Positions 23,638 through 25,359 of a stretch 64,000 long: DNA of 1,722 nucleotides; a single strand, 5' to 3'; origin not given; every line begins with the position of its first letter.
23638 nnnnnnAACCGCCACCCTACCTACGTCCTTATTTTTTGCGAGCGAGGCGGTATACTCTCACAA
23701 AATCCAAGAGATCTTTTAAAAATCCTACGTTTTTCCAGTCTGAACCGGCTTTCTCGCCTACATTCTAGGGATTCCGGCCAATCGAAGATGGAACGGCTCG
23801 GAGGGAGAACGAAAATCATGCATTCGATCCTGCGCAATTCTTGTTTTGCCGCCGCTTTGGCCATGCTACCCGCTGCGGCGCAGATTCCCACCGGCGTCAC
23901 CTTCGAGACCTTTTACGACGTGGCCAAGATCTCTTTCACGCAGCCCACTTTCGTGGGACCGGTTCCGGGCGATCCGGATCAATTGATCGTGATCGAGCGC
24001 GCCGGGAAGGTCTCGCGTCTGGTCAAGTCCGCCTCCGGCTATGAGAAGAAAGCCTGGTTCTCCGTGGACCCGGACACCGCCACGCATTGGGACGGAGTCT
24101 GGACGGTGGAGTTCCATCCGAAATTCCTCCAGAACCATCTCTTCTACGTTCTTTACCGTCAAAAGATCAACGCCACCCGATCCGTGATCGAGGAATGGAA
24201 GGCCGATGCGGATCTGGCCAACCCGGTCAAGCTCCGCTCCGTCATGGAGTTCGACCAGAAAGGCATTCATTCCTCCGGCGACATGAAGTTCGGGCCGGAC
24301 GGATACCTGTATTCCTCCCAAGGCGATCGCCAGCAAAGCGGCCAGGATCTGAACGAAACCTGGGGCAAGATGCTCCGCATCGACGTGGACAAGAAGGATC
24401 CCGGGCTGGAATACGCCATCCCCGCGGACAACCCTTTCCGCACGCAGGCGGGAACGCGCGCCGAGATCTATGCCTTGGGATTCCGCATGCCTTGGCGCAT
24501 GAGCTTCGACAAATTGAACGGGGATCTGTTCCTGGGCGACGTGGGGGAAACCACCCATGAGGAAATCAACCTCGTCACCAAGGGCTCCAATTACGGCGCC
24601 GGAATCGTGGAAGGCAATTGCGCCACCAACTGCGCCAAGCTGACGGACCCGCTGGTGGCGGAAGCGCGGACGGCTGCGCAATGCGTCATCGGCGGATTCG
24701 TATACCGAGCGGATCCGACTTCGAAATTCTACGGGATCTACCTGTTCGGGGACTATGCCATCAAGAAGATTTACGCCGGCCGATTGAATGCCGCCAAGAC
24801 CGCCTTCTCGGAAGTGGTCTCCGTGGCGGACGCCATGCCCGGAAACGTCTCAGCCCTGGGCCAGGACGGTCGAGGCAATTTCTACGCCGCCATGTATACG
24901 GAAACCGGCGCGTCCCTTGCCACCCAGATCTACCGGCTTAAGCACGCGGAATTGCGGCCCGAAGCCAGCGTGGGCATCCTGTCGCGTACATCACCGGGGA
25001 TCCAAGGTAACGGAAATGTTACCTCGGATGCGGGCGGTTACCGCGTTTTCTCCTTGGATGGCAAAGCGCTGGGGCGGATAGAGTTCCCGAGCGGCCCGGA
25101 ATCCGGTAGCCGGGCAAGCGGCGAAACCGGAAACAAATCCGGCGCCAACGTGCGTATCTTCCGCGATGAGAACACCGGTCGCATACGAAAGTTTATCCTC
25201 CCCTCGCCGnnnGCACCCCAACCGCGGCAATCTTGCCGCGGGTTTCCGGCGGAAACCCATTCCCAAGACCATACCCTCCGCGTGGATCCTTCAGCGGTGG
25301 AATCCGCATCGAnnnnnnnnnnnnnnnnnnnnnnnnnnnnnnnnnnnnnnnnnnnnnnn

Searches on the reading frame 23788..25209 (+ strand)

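Call 42: search_protein_families(library=pfam, proteins=[window:23788-25209:+], max_evalue=0.00001)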
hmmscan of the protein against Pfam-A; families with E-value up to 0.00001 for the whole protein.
window:23788-25209:+ (474 aa): 1 family
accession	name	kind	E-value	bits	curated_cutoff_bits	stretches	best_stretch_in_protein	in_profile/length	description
PF07995.17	GSDH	-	3.3e-32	112.5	25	1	64-337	13-292/332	Glucose / Sorbosone dehydrogenase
